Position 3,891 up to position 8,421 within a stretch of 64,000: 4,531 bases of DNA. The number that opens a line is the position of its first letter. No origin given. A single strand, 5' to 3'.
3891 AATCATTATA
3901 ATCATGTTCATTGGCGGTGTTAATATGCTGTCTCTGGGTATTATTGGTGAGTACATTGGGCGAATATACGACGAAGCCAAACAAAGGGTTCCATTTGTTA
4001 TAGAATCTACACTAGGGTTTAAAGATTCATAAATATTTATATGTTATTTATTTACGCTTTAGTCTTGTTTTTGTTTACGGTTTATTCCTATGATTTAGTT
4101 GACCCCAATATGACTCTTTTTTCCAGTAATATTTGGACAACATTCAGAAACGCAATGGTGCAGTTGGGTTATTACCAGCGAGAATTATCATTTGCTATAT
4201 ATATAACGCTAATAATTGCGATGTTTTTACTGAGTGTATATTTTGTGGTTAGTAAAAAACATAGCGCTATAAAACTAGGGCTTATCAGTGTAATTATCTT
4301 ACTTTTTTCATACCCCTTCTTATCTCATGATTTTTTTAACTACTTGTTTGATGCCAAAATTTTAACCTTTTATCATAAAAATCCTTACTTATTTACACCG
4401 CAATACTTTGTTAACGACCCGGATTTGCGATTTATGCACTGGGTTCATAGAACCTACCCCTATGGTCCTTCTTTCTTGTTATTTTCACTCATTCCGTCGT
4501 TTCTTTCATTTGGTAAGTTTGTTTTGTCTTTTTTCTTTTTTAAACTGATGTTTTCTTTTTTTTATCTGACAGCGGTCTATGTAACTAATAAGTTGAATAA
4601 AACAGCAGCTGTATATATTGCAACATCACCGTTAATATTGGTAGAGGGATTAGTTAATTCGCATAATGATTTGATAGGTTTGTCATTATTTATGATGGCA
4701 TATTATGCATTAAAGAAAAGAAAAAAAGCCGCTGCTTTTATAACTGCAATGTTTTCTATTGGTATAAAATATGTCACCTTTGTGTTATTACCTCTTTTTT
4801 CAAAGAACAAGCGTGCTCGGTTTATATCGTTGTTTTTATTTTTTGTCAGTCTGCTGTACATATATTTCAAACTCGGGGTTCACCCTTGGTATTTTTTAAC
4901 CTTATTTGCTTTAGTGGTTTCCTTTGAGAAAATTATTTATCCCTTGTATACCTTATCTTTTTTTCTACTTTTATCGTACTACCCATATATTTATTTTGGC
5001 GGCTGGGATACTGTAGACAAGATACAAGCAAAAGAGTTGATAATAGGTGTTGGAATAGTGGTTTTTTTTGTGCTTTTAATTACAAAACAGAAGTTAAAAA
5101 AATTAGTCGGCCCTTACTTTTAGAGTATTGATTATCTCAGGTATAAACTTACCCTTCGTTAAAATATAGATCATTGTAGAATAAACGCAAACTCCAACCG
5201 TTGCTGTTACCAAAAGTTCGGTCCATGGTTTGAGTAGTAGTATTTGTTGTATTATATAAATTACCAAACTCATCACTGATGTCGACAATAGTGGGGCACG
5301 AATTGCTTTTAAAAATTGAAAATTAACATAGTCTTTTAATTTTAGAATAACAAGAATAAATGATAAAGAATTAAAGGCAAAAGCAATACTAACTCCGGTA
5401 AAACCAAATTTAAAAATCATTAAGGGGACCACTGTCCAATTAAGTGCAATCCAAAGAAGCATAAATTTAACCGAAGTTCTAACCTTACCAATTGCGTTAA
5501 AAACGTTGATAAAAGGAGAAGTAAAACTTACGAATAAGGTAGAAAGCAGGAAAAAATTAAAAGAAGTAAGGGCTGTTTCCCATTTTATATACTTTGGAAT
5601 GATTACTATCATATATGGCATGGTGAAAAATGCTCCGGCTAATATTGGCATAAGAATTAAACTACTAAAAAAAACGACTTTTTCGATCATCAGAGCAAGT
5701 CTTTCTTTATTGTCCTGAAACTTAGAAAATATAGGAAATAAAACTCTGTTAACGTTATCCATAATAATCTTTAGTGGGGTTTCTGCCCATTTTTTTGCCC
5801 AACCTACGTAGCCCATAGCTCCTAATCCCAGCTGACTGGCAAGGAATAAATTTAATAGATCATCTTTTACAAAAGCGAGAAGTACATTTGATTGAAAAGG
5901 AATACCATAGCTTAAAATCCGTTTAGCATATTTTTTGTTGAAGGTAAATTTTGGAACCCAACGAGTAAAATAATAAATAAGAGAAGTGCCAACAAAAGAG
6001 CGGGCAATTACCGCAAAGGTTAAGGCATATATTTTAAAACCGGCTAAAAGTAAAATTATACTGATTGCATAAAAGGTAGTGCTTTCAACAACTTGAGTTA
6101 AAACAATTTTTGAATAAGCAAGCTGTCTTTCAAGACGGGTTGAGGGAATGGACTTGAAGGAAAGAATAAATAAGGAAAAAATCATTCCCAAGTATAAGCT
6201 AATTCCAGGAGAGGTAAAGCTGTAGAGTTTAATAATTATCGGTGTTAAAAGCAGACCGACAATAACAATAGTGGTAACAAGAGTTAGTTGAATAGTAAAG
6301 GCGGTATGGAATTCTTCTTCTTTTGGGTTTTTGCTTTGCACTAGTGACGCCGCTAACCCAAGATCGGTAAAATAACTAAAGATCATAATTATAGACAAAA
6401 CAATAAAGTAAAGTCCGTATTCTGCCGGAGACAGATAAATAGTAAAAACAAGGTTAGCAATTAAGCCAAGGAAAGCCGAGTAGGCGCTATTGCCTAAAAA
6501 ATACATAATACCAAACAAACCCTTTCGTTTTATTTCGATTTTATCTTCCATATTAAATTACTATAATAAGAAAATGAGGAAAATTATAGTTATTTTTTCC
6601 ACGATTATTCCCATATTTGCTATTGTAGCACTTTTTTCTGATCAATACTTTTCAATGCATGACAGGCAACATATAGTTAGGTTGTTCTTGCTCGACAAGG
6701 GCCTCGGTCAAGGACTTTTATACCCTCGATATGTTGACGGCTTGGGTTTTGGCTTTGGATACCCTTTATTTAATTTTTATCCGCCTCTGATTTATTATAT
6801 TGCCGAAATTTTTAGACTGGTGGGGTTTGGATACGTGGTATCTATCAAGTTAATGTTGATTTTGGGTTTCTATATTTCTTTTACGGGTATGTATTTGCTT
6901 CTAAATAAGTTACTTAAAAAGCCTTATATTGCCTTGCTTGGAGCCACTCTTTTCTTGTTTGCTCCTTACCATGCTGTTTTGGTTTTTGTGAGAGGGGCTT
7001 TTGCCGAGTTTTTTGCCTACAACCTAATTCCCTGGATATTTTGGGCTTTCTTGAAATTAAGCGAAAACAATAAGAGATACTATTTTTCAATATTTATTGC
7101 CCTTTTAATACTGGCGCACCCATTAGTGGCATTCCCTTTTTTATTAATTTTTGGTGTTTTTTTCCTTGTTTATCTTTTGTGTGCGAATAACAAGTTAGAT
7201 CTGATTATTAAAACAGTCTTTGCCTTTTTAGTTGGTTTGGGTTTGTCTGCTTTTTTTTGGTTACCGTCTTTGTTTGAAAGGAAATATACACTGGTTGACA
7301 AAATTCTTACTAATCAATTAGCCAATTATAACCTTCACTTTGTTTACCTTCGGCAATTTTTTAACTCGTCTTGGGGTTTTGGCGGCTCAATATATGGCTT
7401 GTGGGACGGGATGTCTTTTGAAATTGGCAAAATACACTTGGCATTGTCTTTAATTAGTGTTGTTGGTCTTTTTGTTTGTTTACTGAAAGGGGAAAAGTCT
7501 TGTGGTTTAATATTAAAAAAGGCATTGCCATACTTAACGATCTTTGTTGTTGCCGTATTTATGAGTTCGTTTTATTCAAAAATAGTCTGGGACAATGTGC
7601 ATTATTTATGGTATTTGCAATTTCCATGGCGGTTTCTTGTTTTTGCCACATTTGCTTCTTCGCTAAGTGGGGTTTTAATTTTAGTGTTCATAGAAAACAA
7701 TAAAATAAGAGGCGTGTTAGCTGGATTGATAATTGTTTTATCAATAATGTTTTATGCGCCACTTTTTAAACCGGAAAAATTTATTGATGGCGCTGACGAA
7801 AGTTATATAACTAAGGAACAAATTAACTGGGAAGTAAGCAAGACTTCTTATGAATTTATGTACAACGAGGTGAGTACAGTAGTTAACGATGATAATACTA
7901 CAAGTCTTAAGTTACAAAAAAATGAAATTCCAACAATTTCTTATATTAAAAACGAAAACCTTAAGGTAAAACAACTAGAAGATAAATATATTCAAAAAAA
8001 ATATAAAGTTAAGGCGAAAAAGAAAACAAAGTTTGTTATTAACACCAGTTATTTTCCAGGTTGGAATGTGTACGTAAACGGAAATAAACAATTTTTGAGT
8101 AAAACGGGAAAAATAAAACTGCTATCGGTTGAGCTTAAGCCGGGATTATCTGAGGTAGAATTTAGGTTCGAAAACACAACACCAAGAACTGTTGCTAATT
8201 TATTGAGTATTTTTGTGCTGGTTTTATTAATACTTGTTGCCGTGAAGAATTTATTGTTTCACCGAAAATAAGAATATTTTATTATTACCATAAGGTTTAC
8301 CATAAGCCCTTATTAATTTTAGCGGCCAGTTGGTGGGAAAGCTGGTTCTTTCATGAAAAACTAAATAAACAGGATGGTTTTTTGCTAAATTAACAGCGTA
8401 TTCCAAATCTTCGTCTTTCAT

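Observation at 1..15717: Eight GT-C membrane glycosyltransferase paralogs interleaved with polyprenyl-phosphate-sugar synthases and a flippase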

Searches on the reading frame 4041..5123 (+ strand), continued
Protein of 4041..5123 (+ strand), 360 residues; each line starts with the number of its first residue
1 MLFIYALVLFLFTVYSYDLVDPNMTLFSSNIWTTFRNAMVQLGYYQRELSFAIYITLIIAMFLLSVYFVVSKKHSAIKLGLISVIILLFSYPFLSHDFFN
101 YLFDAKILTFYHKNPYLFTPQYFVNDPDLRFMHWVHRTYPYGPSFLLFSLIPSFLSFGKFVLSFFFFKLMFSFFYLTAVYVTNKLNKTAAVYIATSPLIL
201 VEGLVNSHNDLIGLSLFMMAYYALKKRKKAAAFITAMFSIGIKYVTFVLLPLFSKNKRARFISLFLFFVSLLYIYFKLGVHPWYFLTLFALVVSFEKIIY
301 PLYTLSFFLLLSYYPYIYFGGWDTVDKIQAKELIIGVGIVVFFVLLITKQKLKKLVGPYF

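Call 52: search_protein_families(library=pfam, proteins=[L004:1-942:+, L004:921-1868:+, L004:1868-2536:+, L004:2533-4119:-, L004:4109-4936:-, L004:4933-6006:-, L004:6003-6770:-, L004:6752-8233:-, L004:14173-15618:-, L004:8242-9030:-], max_evalue=0.001)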
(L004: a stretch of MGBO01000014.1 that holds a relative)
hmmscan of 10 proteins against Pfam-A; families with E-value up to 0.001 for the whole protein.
L004:1-942:+ (313 aa): 3 families
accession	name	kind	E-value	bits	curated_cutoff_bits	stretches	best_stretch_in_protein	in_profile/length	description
PF12705.13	PDDEXK_1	-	1.3e-44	153.5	22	1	70-309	1-247/247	PD-(D/E)XK nuclease superfamily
PF10926.14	DUF2800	-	3.2e-15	56.6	21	1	71-310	4-234/368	Protein of unknown function (DUF2800)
PF01930.23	Cas_Cas4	-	2.6e-05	24.8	22.7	0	189-308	48-158/160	Domain of unknown function DUF83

L004:921-1868:+ (315 aa): 2 families
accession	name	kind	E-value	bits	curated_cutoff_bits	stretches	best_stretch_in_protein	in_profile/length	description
PF02739.22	5_3_exonuc_N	-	1.8e-48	164.8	34.3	1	8-176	1-164/164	5'-3' exonuclease, N-terminal resolvase-like domain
PF01367.25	5_3_exonuc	-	3.1e-30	105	40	1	177-268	1-93/97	5'-3' exonuclease, C-terminal SAM fold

L004:1868-2536:+ (222 aa): 1 family
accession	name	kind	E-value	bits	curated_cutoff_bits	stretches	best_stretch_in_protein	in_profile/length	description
PF02517.21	Rce1-like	-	1.4e-12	48.1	22.4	1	117-214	5-91/93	Type II CAAX prenyl endopeptidase Rce1-like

L004:2533-4119:- (528 aa): 1 family
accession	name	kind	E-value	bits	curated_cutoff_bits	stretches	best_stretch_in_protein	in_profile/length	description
PF13231.12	PMT_2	-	3e-12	47.5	26.1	1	66-221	4-153/160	Dolichyl-phosphate-mannose-protein mannosyltransferase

L004:4109-4936:- (275 aa): 4 families
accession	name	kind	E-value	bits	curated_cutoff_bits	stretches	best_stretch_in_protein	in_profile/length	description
PF00535.33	Glycos_transf_2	-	1.2e-19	71.3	23.3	1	3-118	1-122/168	Glycosyl transferase family 2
PF10111.15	Glyco_tranf_2_2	-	1.5e-14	54.6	27.3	1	3-187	1-201/276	Glycosyltransferase like family 2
PF13641.12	Glyco_tranf_2_3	-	5.9e-14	53.1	27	1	2-212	3-221/230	Glycosyltransferase like family 2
PF13632.12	Glyco_trans_2_3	-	0.00059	20.1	27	1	80-210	2-131/198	Glycosyl transferase family group 2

L004:4933-6006:- (357 aa): 3 families
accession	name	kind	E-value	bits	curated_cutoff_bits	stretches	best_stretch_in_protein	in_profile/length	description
PF00534.26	Glycos_transf_1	-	1.7e-23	83.5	26.4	1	157-337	7-171/172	Glycosyl transferases group 1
PF13692.12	Glyco_trans_1_4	-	1.9e-12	48.1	27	1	166-323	2-141/142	Glycosyl transferases group 1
PF13439.12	Glyco_transf_4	-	0.00036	21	28.5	0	15-156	2-168/170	Glycosyltransferase Family 4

L004:6003-6770:- (255 aa): 2 families
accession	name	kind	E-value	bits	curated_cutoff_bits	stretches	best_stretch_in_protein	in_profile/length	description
PF00535.33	Glycos_transf_2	-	8.2e-09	36.1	23.3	1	8-91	2-93/168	Glycosyl transferase family 2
PF13704.12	Glyco_tranf_2_4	-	0.0002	22.2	27.5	1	13-91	1-86/98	Glycosyl transferase family 2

L004:6752-8233:- (493 aa): 1 family
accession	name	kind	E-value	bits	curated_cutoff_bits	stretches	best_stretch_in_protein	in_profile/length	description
PF13231.12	PMT_2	-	0.00064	20.4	26.1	1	76-232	7-157/160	Dolichyl-phosphate-mannose-protein mannosyltransferase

L004:14173-15618:- (481 aa): 0 families

L004:8242-9030:- (262 aa): 2 families
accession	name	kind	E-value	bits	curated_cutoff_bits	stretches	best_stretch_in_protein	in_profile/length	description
PF13632.12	Glyco_trans_2_3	-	1e-07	32.4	27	1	159-221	62-123/198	Glycosyl transferase family group 2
PF13641.12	Glyco_tranf_2_3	-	1.8e-05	25.3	27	1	165-224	153-214/230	Glycosyltransferase like family 2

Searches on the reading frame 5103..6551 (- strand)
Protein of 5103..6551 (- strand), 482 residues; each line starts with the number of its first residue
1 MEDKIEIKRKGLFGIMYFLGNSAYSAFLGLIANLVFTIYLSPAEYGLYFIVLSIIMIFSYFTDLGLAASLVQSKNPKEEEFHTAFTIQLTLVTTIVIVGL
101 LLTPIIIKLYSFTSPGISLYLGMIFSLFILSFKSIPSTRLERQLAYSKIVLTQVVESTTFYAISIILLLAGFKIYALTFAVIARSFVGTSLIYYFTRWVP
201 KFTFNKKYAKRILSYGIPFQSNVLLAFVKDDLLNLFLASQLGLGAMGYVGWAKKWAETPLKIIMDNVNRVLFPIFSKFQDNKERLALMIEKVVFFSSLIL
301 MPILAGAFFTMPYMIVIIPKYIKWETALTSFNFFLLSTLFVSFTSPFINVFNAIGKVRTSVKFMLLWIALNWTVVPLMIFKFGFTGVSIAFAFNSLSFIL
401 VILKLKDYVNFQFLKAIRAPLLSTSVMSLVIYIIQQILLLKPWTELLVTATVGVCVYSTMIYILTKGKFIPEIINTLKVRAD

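Call 9: search_protein_families(library=pfam, proteins=[window:5103-6551:-], max_evalue=0.01)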
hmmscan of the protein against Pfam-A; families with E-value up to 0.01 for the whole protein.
window:5103-6551:- (482 aa): 3 families
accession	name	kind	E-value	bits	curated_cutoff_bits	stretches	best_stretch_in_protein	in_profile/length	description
PF13440.11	Polysacc_synt_3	-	5e-47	161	23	1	40-318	6-283/293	Polysaccharide biosynthesis protein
PF01943.22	Polysacc_synt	-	3.7e-23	82.8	28.2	1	22-279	12-274/274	Polysaccharide biosynthesis protein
PF03023.19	MurJ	-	3.5e-10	39.5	27.4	1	73-438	47-436/451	Lipid II flippase MurJ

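Call 53: search_protein_families(library=ncbifam, proteins=[window:5103-6551:-], max_evalue=0.00001)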
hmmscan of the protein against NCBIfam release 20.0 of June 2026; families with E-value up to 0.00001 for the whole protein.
window:5103-6551:- (482 aa): 4 families
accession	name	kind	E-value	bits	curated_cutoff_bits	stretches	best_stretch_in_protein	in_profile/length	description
NF007773.0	PRK10459.1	equivalog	1.6e-29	103.3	273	1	27-473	23-475/492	MOP flippase family protein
NF058658.1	Oglyco_Wzx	exception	5.2e-25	88.4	720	1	7-475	6-473/478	O-glycosylation flippase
NF047674.1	TeichurnBiosyTuaB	equivalog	2.7e-16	59.7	580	1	35-462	32-467/469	teichuronic acid biosynthesis protein TuaB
TIGR01695.1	murJ_mviN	equivalog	6.6e-14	51.5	235.55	1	74-464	71-496/506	murein biosynthesis integral membrane protein MurJ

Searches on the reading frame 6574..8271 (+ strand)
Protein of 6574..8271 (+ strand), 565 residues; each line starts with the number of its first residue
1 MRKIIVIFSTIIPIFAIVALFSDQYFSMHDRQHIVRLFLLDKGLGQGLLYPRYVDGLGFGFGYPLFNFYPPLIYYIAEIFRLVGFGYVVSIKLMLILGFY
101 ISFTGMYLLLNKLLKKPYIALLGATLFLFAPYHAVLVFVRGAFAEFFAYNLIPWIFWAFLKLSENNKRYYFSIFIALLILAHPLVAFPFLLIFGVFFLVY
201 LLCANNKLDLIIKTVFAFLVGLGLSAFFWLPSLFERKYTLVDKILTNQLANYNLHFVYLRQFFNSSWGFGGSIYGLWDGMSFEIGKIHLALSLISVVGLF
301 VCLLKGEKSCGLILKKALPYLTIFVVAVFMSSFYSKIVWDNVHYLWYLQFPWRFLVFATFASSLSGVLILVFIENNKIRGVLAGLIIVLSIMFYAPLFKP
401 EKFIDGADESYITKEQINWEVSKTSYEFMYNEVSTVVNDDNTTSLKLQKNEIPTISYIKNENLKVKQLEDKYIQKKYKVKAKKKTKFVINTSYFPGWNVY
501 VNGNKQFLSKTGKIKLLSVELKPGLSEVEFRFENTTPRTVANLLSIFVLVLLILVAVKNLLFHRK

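Call 9: search_protein_families(library=pfam, proteins=[window:6574-8271:+], max_evalue=0.01)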
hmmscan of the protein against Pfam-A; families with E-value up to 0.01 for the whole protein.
window:6574-8271:+ (565 aa): 1 family
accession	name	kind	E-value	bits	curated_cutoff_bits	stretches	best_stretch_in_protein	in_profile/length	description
PF10131.15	PTPS_related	-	2.7e-11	43.1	26.4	1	66-421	1-330/621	6-pyruvoyl-tetrahydropterin synthase related domain; membrane protein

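Call 15: search_protein_families(library=ncbifam, proteins=[window:6574-8271:+], max_evalue=1)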
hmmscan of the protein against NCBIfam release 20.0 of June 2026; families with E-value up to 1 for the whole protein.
window:6574-8271:+ (565 aa): 1 family
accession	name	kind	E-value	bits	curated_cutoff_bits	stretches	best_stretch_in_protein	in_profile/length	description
NF053599.1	transp_MmpA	equivalog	0.031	12.9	210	1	82-181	62-154/543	MmpA family trehalose lipid delivery protein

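Call 61: search_solved_structures(query=window:6574-8271:+, max_evalue=10)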
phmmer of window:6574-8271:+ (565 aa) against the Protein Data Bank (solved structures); distinct sequences matched with E-value up to 10: 0.
